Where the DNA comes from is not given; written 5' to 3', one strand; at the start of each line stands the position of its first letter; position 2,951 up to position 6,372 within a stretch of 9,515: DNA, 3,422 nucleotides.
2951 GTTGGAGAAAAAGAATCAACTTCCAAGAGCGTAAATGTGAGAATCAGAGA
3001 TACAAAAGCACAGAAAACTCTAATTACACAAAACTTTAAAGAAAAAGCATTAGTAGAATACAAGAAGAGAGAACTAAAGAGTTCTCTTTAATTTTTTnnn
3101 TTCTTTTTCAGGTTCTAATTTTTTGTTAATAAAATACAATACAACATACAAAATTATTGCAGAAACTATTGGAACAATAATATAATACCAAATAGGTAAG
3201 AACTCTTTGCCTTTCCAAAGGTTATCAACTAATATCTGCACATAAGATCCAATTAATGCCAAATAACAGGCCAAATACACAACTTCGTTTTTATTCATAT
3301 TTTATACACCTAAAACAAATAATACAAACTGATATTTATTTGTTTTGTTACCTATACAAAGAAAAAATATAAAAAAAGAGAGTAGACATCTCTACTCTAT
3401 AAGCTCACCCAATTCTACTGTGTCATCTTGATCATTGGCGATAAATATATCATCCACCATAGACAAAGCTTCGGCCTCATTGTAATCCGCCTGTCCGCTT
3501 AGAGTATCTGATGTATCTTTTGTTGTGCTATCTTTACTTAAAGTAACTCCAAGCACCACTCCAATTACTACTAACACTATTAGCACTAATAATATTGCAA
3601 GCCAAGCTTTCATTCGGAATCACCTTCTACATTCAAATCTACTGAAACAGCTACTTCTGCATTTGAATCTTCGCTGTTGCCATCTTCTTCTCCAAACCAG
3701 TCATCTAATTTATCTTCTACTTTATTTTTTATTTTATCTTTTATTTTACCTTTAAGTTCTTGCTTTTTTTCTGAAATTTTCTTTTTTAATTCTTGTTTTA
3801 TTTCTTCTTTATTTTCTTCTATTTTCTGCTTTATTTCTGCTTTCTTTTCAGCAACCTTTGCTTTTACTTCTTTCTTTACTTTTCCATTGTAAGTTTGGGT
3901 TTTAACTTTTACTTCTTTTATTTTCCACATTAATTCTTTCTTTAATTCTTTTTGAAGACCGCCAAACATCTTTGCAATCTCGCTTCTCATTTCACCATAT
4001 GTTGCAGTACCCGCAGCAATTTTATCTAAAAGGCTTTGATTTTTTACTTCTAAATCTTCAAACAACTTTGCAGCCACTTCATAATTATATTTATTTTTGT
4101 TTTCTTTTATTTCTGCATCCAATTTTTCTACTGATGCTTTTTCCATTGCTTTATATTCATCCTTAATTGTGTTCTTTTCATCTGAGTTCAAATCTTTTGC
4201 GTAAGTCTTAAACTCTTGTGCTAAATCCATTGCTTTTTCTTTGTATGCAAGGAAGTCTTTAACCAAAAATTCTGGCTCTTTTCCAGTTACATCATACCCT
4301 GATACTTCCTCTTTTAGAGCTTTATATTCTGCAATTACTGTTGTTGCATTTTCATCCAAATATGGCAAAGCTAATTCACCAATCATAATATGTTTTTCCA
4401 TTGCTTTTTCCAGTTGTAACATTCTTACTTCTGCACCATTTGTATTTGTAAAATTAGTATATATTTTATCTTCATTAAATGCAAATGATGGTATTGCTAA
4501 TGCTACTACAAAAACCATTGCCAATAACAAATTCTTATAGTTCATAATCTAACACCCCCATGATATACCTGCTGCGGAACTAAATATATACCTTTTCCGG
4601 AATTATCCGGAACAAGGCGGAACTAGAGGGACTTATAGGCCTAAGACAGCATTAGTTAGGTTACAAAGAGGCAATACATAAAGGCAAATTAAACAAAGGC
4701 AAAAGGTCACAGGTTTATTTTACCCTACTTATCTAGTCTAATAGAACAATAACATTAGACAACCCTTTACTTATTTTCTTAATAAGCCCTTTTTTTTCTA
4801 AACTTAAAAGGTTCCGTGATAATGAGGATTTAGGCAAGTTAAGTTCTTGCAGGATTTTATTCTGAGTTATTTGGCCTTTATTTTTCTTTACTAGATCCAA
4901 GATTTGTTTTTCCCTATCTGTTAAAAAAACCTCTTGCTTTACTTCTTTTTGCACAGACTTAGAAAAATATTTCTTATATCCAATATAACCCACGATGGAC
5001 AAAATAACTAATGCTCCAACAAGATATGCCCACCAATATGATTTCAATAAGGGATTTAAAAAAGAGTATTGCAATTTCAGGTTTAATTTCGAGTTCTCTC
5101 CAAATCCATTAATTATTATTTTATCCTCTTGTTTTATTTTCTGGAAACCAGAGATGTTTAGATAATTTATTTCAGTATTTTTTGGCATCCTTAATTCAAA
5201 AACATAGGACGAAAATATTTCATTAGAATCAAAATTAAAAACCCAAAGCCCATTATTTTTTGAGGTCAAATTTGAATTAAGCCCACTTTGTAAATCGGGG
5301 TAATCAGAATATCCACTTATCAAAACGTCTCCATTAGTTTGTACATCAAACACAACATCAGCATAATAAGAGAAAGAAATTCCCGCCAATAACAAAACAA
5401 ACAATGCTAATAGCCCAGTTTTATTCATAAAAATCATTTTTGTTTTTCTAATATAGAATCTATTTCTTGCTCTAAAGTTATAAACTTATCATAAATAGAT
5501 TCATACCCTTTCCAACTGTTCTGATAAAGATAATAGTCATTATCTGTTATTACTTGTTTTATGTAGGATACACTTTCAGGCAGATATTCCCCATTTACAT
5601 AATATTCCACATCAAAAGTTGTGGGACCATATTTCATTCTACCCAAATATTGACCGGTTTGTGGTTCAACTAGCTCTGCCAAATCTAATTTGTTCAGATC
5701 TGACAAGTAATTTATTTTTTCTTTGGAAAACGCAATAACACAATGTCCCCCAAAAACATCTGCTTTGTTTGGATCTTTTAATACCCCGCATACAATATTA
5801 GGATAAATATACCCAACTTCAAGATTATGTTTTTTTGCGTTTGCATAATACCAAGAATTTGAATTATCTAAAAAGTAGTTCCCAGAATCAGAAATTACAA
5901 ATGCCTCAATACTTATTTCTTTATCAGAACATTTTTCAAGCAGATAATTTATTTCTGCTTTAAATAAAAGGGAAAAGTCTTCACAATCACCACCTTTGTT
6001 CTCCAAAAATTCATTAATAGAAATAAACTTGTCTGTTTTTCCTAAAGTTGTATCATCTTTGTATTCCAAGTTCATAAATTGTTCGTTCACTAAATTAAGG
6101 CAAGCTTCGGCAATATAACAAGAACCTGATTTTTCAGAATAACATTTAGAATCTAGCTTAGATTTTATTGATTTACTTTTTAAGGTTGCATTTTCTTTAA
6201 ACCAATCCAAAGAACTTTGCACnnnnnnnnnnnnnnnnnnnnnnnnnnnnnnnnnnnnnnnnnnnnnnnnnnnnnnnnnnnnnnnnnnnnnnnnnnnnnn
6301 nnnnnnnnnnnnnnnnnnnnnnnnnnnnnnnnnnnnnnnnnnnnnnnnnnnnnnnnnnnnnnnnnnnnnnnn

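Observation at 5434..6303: Extracellular transglutaminase-like Cys/His enzyme on a membrane stalk; candidate cell-wall or surface-protein-modifying factor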

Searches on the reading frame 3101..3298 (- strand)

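Call 3: search_protein_families(library=pfam, proteins=[window:3101-3298:-], max_evalue=1)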
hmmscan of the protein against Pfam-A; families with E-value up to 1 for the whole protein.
window:3101-3298:- (66 aa): 1 family
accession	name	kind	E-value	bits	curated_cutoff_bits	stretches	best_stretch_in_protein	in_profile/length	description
PF12420.13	DUF3671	-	0.44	10.4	34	1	7-61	162-212/223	Fam-L, Fam-M like protein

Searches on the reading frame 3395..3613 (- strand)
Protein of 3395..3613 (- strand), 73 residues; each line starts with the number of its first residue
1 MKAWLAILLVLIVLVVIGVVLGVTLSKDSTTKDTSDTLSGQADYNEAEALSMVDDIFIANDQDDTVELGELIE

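Call 3: search_protein_families(library=pfam, proteins=[window:3395-3613:-], max_evalue=1)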
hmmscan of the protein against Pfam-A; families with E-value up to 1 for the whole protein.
window:3395-3613:- (73 aa): 4 families
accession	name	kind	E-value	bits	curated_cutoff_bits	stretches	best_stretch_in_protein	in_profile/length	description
PF07332.16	Phage_holin_3_6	-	0.023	15.2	28.4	1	2-28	67-93/116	Putative Actinobacterial Holin-X, holin superfamily III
PF21001.2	YqiJ_N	-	0.038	14.6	23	1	5-50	8-51/116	Inner membrane protein YqiJ, N-terminal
PF22130.1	Phage_gp38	-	0.057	14.1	27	1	33-73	10-52/58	Lactococcus phage gp38-like protein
PF02404.20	SCF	-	0.09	12.6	21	1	4-54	217-266/275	Stem cell factor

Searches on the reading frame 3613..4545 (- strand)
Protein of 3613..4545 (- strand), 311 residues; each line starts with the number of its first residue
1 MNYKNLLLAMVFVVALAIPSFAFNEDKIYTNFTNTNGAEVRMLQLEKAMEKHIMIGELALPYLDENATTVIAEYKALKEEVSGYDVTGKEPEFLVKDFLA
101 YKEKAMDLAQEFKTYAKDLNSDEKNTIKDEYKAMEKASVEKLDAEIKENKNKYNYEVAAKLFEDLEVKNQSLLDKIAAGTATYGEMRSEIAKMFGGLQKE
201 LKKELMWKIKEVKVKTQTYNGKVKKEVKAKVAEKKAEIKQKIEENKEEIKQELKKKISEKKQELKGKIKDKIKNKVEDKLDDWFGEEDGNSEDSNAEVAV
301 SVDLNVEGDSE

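Call 3: search_protein_families(library=pfam, proteins=[window:3613-4545:-], max_evalue=1)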
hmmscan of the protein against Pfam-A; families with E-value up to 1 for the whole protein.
window:3613-4545:- (311 aa): 4 families
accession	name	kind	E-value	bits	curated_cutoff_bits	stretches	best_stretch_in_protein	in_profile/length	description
PF01442.23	Apolipoprotein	-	0.0012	19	90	1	182-277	19-109/190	Apolipoprotein A1/A4/E domain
PF02033.23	RBFA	-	0.023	15.4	34.7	1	185-258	8-80/105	Ribosome-binding factor A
PF05003.17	DUF668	-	0.53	11.2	24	1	187-233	30-75/89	Protein of unknown function (DUF668)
PF16999.10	V-ATPase_G_2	-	0.69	11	28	1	222-280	41-99/104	Vacuolar (H+)-ATPase G subunit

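Call 58: search_protein_families(library=ncbifam, proteins=[window:3613-4545:-], max_evalue=1)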
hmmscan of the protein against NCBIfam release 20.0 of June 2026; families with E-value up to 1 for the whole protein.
window:3613-4545:- (311 aa): 3 families
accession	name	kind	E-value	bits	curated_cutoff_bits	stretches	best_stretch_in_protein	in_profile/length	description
NF008552.0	PRK11479.1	equivalog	0.08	12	279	1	33-88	104-158/274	YaeF family permuted papain-like enzyme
NF045780.1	TrlF_fam_ATP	equivalog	0.12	11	350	1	102-280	525-725/944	TrlF family AAA-like ATPase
NF049904.1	lambda_TipJ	exception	0.97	6.8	1950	0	213-288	820-893/1163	phage attachment tail tip protein J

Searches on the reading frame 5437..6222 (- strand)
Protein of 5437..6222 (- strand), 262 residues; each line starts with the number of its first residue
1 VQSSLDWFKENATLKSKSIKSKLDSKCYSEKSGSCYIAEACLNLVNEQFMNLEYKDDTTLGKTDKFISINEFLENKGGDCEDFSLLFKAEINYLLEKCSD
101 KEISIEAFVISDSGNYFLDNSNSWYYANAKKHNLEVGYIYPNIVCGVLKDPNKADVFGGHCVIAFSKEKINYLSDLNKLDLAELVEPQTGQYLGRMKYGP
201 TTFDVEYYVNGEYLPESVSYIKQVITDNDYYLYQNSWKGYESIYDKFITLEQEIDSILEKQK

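Call 52: predict_structure(alignment_id=A2)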
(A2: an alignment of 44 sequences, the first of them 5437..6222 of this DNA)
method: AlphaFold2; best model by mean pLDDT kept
length: 262 residues; sequences in the alignment: 44
mean_pLDDT: 93.9   pTM: 0.91
mean pLDDT of the five models: 93.9, 92.9, 92.4, 92.1, 91.9
residues with pLDDT >= 90: 227; 70-90: 29; 50-70: 6; < 50: 0
segments of 3 or more residues with pLDDT < 50: none
pLDDT, mean of each block of 10 residues (from residue 1): 89 98 96 96 97 81 82 94 97 97 97 95 96 98 96 88 98 96 97 94 94 94 97 94 89 94 89
secondary structure, 60 per line:
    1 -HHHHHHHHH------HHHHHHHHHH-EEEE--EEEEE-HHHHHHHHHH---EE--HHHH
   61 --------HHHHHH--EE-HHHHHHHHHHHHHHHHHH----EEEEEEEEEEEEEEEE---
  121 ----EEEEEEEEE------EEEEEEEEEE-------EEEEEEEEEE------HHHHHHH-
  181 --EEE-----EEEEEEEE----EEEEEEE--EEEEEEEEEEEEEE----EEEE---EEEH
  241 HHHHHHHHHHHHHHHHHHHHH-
elements in order: H2-10 H17-26 E28-31 E34-38 H40-49 H57-60 H69-74 H80-97 E102-117 E125-133 E140-149 E157-166 H173-179 E183-185 E191-198 E203-209 E212-225 E230-233 E237-239 H240-261
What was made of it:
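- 5437..6222 (-): Extracytoplasmic catalytic domain (residues 118-379), transglutaminase/BTLCP-like. The domain-only AF2 model has pLDDT 93.9 and pTM 0.91 (call 52).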

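Call 54: fold_search(model_id=the predicted structure, library=pdb)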
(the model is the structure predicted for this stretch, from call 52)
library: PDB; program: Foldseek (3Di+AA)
matches with E <= 10: 382; with E <= 0.001: 0
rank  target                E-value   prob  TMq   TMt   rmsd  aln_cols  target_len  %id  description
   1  4fgo                  5.0e-03  0.99  0.28  0.38   8.7       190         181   13  Legionella pneumophila LapG (calcium-bound) (released 2012-06-20)
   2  4bgf_C                6.2e-03  0.80  0.28  0.28  14.0       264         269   10  The 3D-structure of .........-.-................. from M. tuberculosis (released 2013-07-24)
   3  4fgq_A                1.1e-02  0.96  0.29  0.39   9.9       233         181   12  Legionella pneumophila LapG (released 2012-06-20)
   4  1w6f_D                1.3e-02  0.63  0.26  0.25  14.5       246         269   11  Arylamine N-acetyltransferase from Mycobacterium smegmatis with the anti-tubercular drug isoniazid bound in the active (released 2005-02-23)
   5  1w6f_B                1.5e-02  0.69  0.28  0.28  14.0       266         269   11  Arylamine N-acetyltransferase from Mycobacterium smegmatis with the anti-tubercular drug isoniazid bound in the active (released 2005-02-23)
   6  1gx3_A                1.5e-02  0.60  0.26  0.25  14.3       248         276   12  M. smegmatis arylamine N-acetyl transferase (released 2002-06-13)
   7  4fgp_A                1.5e-02  0.95  0.31  0.41   9.7       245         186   12  Legionella pneumophila LapG (EGTA-treated) (released 2012-06-20)
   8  4u65_E                1.6e-02  0.95  0.29  0.40  11.9       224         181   14  Structure of the periplasmic output domain of the Legionella pneumophila LapD ortholog CdgS9 in complex with Pseudomon (released 2014-08-13)
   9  9y6s_8G               1.7e-02  0.94  0.30  0.14   8.3       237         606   14  96-nm repeat of the Leishmania tarentolae doublet microtubule (released 2025-12-17)
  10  4bgf_A                1.8e-02  0.33  0.23  0.23  15.6       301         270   10  The 3D-structure of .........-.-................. from M. tuberculosis (released 2013-07-24)
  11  1gx3_B                2.2e-02  0.47  0.25  0.24  17.1       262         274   11  M. smegmatis arylamine N-acetyl transferase (released 2002-06-13)
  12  8th8_H                2.6e-02  0.54  0.27  0.10  19.4       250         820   12  Linker domain of Nexin-dynein regulatory complex from Tetrahymena thermophila (released 2023-09-20)
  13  4fgp_B                3.0e-02  0.85  0.27  0.36  10.0       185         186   16  Legionella pneumophila LapG (EGTA-treated) (released 2012-06-20)
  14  4nv7_B                3.0e-02  0.57  0.28  0.27  15.0       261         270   10  Crystal Structure of Mesorhizobium Loti Arylamine N-acetyltransferase 1 In Complex With CoA (released 2015-01-21)
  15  8glv_Eb               3.2e-02  0.54  0.27  0.06  19.1       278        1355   12  96-nm repeat unit of doublet microtubules from Chlamydomonas reinhardtii flagella (released 2023-05-31)
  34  3kd4_A                6.2e-01  0.14  0.23  0.14  13.5       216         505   12  CRYSTAL STRUCTURE OF A PUTATIVE PROTEASE (BDI_1141) FROM PARABACTEROIDES DISTASONIS ATCC 8503 AT 2.00 A RESOLUTION (released 2009-11-24)
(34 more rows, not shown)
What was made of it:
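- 5437..6222 (-): Its top Foldseek hit is LapG 4fgo, probability 0.99 (call 54).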

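Call 57: fold_search(model_id=the predicted structure, library=viral)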
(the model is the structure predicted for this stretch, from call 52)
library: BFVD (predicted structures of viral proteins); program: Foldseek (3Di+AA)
matches with E <= 10: 650; with E <= 0.001: 0
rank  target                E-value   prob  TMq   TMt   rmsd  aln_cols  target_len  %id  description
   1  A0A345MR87            2.4e-02  0.66  0.18  0.10  13.6       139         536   15  (no name in the UniProt tables at hand)
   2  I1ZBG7                4.5e-02  0.91  0.23  0.20   6.7       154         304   10  (no name in the UniProt tables at hand)
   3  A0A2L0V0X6            7.0e-02  0.44  0.17  0.38  10.3       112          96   11  Uncharacterized protein [Agrobacterium phage Atu_ph07]
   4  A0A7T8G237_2          1.4e-01  0.14  0.11  0.03  14.7       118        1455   16  Polyprotein [Soybean thrips iflavirus 6]
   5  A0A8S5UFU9            2.0e-01  0.08  0.12  0.17  15.6       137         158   12  Uncharacterized protein [Myoviridae sp. ctcyQ27]
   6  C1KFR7                2.2e-01  0.06  0.10  0.12   9.7       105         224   12  BIG2 domain-containing protein [Lactobacillus phage Lb338-1]
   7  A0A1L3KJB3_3          2.3e-01  0.13  0.12  0.04  12.9        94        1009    8  (no name in the UniProt tables at hand)
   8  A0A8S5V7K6            2.3e-01  0.04  0.08  0.08  16.8       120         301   12  Uncharacterized protein [Myoviridae sp. ctCpP1]
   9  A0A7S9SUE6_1          2.4e-01  0.06  0.13  0.05  25.4       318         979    9  Uncharacterized protein [Virus NIOZ-UU157]
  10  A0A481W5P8            2.6e-01  0.12  0.12  0.12  15.2       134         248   11  Uncharacterized protein [Pseudomonas phage Psa21]
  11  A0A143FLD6            2.7e-01  0.11  0.12  0.18  10.6       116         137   12  (no name in the UniProt tables at hand)
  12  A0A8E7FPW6            2.9e-01  0.08  0.11  0.21  11.6       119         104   12  (no name in the UniProt tables at hand)
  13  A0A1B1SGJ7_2          2.9e-01  0.05  0.12  0.04  23.4       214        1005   13  (no name in the UniProt tables at hand)
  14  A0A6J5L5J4            3.1e-01  0.21  0.16  0.35   6.8        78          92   15  Uncharacterized protein [uncultured Caudovirales phage]
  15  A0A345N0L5            3.1e-01  0.21  0.26  0.18  10.7       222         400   10  (no name in the UniProt tables at hand)
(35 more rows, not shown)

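Call 65: search_protein_families(library=pfam, alignment_id=A3, max_evalue=1)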
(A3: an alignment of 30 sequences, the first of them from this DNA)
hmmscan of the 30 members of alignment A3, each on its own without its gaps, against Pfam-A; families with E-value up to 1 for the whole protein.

A. member 1, seq(260 aa): 1 family
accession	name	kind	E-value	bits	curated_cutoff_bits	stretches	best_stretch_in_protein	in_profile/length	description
PF01841.26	Transglut_core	-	0.057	14.1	23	1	41-86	20-62/108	Transglutaminase-like superfamily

B. families by the number of members that match (of 30 scanned): 18 families
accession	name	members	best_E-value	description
PF01841.26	Transglut_core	5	0.0023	Transglutaminase-like superfamily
PF04473.18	DUF553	5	0.019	Transglutaminase-like domain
PF25106.1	VWA_4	3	0.042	von Willebrand factor A domain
PF21924.1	XRCC4_CC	1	0.0067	XRCC4 coiled-coil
PF07137.17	VDE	1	0.021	VDE lipocalin domain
PF24613.1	EGF_Hmr-1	1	0.022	Cadherin-related hmr-1, EGF domain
PF05147.19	LANC_like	1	0.031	Lanthionine synthetase C-like protein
PF03086.20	DUF240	1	0.034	Domain of unknown function (DUF240)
PF07880.17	T4_gp9_10_N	1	0.05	Bacteriophage T4 gp9/10-like protein, N-terminal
PF21845.1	DUF6904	1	0.087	Domain of unknown function (DUF6904)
PF00770.24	Peptidase_C5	1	0.11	Adenovirus endoprotease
PF06138.17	Chordopox_E11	1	0.12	Chordopoxvirus E11 protein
PF18447.7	FN3_7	1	0.13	Fibronectin type III domain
PF22173.2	APH-like_N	1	0.13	Acylamino-acid-releasing enzyme-like, N-terminal domain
PF02761.20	Cbl_N2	1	0.15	CBL proto-oncogene N-terminus, EF hand-like domain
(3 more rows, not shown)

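Call 66: search_solved_structures(query=A3, max_evalue=10, show_alignments=2)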
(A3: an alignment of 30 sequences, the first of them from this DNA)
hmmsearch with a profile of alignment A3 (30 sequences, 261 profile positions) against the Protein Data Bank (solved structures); distinct sequences matched with E-value up to 10: 4.
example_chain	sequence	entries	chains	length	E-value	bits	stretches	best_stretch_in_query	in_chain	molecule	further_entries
4fgo_A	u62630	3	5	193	2.6e-06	30.2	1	44-89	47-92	Periplasmic protein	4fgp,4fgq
4u65_E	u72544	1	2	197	0.0056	19.2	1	43-103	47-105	Putative cystine protease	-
1xd6_A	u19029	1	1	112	0.54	12.7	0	192-243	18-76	gastrodianin-4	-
3lje_A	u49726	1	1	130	0.94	12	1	62-112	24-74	Zebrafish RNase5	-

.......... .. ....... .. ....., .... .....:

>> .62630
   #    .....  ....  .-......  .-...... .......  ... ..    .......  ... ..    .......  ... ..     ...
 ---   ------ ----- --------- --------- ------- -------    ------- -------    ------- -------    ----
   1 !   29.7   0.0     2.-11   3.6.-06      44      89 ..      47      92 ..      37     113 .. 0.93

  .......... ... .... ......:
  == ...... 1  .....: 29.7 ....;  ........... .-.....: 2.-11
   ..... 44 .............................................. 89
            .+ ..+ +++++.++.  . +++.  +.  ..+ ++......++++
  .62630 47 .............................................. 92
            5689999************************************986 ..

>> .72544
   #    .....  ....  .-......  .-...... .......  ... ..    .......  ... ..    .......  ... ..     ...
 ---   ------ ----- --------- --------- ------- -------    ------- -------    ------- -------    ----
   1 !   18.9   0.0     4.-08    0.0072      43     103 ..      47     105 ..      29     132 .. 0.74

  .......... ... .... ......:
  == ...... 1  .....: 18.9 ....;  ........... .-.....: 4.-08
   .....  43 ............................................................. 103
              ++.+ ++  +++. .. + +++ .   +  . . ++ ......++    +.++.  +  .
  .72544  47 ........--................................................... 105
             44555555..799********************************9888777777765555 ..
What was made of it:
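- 5437..6222 (-): The PDB profile search hits only LapG (call 66).
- With the domain-only profile the significant hits (E < 0.01) are two LapG structures, at E 2.6e-6 and 5.6e-3 (call 66).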

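Call 72: find_homologous_proteins(query=A3, max_evalue=0.001)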
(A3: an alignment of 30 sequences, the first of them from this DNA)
Query A3 (30 sequences) (260 aa, profile of the alignment): 98 proteins with E <= 0.001 among 2177 candidates.
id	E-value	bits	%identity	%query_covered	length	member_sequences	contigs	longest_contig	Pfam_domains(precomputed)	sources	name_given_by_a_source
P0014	3.8e-96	339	42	93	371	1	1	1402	-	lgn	-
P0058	3.8e-90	320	41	91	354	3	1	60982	-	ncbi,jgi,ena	-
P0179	4.4e-88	313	39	92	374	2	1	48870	-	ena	-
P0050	1.5e-87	311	43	92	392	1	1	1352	-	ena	-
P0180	1.6e-87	311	42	93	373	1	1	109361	-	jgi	-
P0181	3.3e-87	310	42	93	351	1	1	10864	-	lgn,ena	-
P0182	9.3e-87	309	39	91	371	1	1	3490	-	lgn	-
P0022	1.1e-85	305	36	100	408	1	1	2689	-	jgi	jgi:hypothetical protein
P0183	1.3e-85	305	42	93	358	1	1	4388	-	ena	-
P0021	2.1e-85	304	40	98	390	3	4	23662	-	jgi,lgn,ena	jgi:hypothetical protein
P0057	2.3e-85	304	40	97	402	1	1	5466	-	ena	-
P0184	7.6e-85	302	44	92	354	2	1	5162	-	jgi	jgi:hypothetical protein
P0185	1.4e-84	302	40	93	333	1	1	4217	-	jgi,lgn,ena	-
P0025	1.7e-84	301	39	93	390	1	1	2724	-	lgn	-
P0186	2.1e-84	301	40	93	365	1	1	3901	-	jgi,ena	-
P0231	2.2e-4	39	30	40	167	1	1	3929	PF06035.18,PF04473.19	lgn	-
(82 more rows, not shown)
